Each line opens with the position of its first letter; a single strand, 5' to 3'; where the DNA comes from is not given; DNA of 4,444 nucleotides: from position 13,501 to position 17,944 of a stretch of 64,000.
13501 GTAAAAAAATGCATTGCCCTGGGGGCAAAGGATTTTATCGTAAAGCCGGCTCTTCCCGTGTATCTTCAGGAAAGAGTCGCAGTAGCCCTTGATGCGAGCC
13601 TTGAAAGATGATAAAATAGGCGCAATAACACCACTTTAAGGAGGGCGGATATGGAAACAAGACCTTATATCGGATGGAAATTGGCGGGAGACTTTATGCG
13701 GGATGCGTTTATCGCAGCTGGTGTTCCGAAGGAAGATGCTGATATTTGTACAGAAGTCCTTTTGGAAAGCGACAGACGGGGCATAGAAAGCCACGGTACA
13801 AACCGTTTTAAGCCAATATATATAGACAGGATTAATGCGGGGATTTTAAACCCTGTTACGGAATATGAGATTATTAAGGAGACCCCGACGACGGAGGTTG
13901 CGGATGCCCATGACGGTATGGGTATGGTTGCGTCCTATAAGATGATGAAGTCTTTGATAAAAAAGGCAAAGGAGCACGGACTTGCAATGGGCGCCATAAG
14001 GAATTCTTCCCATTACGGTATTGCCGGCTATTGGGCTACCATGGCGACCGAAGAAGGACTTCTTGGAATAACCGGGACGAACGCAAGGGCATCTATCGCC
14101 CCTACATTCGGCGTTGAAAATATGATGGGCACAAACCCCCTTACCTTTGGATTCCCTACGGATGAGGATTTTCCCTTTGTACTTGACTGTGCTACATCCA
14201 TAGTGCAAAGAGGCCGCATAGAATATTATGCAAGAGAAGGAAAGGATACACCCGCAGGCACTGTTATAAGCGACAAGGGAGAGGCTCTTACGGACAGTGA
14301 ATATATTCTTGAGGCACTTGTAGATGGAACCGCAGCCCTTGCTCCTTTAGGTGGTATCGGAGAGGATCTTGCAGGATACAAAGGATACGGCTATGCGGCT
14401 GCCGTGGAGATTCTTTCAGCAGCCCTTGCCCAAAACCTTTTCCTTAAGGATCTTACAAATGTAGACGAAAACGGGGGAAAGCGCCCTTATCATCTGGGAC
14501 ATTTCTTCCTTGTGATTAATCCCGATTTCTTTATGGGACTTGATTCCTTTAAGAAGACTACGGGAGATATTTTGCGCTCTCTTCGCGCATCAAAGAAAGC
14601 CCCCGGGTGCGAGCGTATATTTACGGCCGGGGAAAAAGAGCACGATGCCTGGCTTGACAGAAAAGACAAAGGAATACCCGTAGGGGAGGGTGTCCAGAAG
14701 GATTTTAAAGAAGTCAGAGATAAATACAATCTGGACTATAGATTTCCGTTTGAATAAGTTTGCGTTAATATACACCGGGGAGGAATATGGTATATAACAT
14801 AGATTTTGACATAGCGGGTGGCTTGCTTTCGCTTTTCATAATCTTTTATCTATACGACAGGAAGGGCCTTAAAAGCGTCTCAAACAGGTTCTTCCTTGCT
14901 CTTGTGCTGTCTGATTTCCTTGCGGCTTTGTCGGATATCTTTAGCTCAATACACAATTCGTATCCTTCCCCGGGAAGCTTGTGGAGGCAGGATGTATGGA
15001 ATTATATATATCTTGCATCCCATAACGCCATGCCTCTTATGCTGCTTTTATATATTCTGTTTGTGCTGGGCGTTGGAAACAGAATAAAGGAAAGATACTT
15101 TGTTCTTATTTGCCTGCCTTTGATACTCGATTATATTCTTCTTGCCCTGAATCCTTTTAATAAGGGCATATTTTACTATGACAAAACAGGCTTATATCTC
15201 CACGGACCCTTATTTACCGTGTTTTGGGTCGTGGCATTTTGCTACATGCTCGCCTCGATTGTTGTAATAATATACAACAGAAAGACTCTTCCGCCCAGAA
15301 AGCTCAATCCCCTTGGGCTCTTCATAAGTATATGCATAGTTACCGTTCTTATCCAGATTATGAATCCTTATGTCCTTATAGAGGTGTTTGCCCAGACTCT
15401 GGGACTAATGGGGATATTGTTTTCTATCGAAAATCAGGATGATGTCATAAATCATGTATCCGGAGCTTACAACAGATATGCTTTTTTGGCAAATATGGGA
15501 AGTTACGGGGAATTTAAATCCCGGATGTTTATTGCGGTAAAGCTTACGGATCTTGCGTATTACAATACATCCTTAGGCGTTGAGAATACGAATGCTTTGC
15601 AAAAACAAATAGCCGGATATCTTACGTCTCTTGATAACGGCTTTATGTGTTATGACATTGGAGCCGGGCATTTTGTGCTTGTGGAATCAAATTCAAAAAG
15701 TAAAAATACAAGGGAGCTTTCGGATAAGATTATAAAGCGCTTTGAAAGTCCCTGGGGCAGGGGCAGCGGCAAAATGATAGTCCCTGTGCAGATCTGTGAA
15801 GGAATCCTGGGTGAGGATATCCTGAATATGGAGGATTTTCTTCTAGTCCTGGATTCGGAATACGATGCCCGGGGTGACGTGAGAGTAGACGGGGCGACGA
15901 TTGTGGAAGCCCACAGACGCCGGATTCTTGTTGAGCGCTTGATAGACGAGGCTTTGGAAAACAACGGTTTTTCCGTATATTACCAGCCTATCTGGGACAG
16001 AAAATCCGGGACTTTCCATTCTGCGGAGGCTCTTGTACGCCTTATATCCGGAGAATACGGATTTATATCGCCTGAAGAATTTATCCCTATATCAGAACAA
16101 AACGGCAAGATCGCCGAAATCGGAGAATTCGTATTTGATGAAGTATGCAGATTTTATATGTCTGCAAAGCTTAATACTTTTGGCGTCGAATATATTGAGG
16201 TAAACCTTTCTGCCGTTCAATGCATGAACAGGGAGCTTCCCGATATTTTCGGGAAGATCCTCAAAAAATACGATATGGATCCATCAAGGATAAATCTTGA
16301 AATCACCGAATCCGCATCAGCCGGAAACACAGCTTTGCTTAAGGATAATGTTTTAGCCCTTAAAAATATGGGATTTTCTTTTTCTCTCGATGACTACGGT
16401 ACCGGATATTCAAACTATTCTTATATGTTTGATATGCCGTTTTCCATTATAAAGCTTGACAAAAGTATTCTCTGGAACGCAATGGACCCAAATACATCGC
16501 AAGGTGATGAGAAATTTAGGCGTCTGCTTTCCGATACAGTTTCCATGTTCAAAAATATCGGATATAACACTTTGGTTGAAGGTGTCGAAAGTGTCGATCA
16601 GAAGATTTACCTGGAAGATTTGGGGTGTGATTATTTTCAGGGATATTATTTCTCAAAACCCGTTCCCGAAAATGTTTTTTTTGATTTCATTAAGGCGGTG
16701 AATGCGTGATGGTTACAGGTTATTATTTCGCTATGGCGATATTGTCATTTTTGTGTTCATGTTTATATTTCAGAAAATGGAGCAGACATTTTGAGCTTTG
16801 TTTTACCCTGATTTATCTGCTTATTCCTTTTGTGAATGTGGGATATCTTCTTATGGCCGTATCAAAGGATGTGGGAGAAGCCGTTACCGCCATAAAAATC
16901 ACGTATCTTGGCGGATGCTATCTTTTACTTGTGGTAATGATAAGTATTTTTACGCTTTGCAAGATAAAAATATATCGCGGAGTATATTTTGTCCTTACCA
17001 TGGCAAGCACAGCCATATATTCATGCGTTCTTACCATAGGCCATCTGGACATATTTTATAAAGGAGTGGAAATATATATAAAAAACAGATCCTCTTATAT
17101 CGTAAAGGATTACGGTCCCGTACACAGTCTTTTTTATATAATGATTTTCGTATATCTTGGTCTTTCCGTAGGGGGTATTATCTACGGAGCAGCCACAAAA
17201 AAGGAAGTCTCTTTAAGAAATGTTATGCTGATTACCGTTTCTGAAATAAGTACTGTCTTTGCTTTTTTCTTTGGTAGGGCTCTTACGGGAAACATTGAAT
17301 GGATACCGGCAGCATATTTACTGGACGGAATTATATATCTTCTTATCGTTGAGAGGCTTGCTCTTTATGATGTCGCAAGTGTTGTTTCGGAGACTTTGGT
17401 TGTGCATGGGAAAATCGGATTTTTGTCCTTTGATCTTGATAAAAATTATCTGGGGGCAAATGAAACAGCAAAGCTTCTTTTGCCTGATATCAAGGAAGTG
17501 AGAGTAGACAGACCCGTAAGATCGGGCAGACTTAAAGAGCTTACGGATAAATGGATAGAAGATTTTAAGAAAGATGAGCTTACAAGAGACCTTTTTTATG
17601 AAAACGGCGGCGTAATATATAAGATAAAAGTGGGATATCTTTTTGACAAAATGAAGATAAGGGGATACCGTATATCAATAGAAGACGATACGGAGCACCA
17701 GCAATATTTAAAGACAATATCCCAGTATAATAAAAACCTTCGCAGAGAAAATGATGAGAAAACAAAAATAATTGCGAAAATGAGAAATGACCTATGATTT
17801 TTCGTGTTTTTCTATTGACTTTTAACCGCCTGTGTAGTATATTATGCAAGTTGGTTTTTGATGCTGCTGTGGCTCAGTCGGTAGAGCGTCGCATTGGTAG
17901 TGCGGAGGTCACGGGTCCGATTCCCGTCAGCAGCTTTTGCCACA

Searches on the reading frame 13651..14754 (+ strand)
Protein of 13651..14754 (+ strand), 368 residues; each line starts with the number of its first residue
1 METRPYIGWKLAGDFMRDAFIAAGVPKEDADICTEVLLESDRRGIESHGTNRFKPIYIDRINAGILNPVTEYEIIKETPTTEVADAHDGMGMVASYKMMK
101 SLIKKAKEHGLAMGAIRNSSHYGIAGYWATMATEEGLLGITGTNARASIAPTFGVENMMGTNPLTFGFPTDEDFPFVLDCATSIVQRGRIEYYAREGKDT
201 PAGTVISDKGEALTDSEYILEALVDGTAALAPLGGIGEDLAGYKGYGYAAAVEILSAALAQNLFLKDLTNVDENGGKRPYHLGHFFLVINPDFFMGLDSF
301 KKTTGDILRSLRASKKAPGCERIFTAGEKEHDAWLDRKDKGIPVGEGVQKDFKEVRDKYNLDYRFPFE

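Call 11: search_protein_families(library=pfam, proteins=[window:13651-14754:+], max_evalue=0.001)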
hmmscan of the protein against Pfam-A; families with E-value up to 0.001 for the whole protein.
window:13651-14754:+ (368 aa): 1 family
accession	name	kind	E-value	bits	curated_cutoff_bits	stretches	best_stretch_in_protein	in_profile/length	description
PF02615.19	Ldh_2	-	2.5e-115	385.6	38.8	1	14-351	8-331/333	Malate/L-lactate dehydrogenase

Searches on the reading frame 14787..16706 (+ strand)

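Call 11: search_protein_families(library=pfam, proteins=[window:14787-16706:+], max_evalue=0.001)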
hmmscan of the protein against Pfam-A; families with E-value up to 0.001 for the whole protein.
window:14787-16706:+ (640 aa): 2 families
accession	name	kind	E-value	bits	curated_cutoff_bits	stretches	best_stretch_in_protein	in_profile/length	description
PF00563.25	EAL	-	3e-55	187.6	31.3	1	386-625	4-236/236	EAL domain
PF16927.11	HisKA_7TM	-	8.6e-07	29.5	28.6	1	11-214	5-212/224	N-terminal 7TM region of histidine kinase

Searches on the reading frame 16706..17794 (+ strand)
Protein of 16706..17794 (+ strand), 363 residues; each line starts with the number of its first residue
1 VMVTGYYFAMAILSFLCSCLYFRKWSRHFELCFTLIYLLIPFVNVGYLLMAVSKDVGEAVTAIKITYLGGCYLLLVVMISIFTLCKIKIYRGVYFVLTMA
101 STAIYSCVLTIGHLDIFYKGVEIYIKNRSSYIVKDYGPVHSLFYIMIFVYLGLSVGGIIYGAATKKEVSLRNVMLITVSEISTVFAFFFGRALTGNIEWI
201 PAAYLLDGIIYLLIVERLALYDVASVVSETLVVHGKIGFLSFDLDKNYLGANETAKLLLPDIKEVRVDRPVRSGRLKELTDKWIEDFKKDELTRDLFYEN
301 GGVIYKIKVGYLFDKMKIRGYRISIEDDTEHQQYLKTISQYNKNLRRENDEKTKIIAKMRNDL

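Call 11: search_protein_families(library=pfam, proteins=[window:16706-17794:+], max_evalue=0.001)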
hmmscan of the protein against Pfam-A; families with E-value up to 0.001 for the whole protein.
window:16706-17794:+ (363 aa): 1 family
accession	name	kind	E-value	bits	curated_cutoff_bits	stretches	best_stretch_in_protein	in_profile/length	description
PF16927.11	HisKA_7TM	-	5.8e-08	33.3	28.6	1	8-223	3-222/224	N-terminal 7TM region of histidine kinase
